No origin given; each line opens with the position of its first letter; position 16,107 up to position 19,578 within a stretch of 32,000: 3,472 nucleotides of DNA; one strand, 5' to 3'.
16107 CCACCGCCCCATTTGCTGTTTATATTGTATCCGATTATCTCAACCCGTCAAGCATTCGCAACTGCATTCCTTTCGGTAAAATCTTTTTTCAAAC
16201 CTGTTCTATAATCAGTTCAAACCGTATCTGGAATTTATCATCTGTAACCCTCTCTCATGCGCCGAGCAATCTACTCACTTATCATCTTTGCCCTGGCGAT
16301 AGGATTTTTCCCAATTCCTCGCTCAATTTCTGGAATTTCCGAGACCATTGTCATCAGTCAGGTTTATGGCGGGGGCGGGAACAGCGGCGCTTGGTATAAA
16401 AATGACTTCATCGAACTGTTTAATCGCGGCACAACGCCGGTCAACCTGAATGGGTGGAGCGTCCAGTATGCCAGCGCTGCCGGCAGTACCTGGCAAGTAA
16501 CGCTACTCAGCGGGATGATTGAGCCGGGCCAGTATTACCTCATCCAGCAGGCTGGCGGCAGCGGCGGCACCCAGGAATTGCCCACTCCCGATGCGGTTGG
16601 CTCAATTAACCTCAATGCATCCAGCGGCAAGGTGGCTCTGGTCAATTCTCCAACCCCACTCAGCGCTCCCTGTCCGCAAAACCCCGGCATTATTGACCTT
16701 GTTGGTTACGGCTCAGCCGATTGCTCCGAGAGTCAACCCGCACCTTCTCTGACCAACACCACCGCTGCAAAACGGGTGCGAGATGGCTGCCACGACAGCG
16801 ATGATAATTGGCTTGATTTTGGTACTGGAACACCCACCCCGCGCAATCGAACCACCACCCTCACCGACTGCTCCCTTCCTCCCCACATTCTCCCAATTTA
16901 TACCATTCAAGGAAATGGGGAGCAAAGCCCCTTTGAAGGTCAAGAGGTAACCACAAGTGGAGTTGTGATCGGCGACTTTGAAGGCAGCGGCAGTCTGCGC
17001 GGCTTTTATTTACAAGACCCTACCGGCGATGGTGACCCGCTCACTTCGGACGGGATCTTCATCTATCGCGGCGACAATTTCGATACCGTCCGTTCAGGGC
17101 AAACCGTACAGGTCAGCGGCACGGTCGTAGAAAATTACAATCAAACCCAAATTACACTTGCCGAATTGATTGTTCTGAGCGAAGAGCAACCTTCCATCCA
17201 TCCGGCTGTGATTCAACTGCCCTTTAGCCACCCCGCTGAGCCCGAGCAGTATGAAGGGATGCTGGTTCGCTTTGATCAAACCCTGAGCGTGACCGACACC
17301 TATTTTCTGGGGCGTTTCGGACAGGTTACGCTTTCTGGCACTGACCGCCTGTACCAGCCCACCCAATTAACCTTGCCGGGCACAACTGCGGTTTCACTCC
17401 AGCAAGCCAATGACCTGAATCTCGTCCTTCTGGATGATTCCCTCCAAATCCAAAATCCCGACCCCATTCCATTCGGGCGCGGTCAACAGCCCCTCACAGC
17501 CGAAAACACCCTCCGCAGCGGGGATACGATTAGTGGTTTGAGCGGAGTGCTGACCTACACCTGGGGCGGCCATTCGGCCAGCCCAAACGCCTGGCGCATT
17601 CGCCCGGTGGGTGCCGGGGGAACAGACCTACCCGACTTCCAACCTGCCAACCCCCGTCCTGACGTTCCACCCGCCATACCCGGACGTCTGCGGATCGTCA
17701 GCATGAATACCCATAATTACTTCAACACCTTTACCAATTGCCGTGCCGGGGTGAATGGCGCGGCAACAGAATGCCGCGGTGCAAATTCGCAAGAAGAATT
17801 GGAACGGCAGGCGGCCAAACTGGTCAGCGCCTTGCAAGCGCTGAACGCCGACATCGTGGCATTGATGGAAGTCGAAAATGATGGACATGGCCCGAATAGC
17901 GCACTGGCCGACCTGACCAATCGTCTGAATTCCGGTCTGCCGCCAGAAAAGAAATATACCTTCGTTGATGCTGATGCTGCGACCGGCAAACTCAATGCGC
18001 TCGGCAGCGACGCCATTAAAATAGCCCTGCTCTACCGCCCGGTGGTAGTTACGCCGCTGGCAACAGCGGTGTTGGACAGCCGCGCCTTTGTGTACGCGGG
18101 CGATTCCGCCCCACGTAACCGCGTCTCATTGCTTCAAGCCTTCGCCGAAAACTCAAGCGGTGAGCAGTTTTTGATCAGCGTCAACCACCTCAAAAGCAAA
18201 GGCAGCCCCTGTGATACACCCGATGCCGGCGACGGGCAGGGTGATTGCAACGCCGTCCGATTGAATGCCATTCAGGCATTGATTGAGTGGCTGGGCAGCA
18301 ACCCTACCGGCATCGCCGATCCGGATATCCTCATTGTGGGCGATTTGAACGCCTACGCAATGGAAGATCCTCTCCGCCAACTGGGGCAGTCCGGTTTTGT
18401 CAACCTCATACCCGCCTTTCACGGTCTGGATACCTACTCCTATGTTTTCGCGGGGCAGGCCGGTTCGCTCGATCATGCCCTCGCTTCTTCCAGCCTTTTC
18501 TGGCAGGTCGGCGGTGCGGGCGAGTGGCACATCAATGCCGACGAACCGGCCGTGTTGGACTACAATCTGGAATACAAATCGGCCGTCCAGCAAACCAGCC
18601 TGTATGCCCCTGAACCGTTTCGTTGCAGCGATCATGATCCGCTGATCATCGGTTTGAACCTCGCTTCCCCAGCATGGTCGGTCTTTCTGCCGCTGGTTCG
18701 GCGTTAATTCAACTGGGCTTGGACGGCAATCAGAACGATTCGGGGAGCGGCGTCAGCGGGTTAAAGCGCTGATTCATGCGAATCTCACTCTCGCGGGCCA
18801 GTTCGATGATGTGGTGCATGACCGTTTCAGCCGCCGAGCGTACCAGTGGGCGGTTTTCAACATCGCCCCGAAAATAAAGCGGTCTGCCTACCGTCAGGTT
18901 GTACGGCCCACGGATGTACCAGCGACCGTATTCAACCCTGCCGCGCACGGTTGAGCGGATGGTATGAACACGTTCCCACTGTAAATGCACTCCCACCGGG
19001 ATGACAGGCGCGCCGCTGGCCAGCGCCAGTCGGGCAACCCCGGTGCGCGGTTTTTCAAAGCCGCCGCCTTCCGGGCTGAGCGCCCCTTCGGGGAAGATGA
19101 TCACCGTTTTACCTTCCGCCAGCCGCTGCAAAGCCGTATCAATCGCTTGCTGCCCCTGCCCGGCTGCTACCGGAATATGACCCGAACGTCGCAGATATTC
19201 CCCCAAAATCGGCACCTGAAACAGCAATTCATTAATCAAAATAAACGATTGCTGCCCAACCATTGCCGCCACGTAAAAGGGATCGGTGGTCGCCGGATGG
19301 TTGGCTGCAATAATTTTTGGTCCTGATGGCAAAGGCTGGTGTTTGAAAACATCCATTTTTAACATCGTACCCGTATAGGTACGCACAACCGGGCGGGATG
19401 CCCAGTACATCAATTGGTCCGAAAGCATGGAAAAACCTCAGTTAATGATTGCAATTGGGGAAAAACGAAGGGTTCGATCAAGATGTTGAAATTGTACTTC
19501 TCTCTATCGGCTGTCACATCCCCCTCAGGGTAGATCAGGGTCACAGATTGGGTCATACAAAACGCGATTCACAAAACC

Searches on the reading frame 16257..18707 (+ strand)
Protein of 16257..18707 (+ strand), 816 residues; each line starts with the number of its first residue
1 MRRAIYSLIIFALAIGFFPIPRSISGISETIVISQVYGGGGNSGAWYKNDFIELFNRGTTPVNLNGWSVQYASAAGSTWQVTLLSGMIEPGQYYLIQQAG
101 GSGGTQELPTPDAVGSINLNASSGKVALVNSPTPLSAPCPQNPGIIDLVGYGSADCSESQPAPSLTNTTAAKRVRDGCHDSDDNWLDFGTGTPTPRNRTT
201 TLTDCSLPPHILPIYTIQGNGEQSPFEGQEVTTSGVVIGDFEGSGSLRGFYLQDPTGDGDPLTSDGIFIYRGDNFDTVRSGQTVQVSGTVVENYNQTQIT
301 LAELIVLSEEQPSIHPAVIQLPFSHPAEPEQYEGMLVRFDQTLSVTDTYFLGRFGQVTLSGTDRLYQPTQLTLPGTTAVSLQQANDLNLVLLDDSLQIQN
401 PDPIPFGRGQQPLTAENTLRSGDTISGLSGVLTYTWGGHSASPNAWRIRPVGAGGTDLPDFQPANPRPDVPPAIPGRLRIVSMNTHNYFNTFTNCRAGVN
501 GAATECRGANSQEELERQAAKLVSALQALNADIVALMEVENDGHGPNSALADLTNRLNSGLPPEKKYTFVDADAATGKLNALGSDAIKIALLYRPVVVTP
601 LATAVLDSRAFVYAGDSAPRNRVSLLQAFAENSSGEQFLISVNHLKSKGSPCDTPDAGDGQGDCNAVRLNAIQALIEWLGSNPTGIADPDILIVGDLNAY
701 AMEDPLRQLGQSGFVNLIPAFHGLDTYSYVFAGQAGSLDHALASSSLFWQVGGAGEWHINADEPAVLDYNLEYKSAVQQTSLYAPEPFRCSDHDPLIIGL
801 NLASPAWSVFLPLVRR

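Call 32: search_protein_families(library=pfam, proteins=[window:16257-18707:+])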
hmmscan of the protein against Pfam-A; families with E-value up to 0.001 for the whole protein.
window:16257-18707:+ (816 aa): 2 families
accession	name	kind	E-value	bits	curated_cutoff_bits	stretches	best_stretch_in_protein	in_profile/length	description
PF00932.25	LTD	-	1.7e-15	57.8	34.3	1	29-151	6-107/109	Lamin Tail Domain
PF03372.29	Exo_endo_phos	-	8.8e-10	39.1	24.5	1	513-793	13-225/225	Endonuclease/Exonuclease/phosphatase family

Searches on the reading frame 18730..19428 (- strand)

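Call 32: search_protein_families(library=pfam, proteins=[window:18730-19428:-])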
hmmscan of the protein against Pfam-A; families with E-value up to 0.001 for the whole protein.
window:18730-19428:- (232 aa): 1 family
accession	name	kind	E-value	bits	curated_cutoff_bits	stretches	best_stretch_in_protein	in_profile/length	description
PF01553.26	Acyltransferase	-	2.3e-20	73.2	23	1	30-147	7-131/132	Acyltransferase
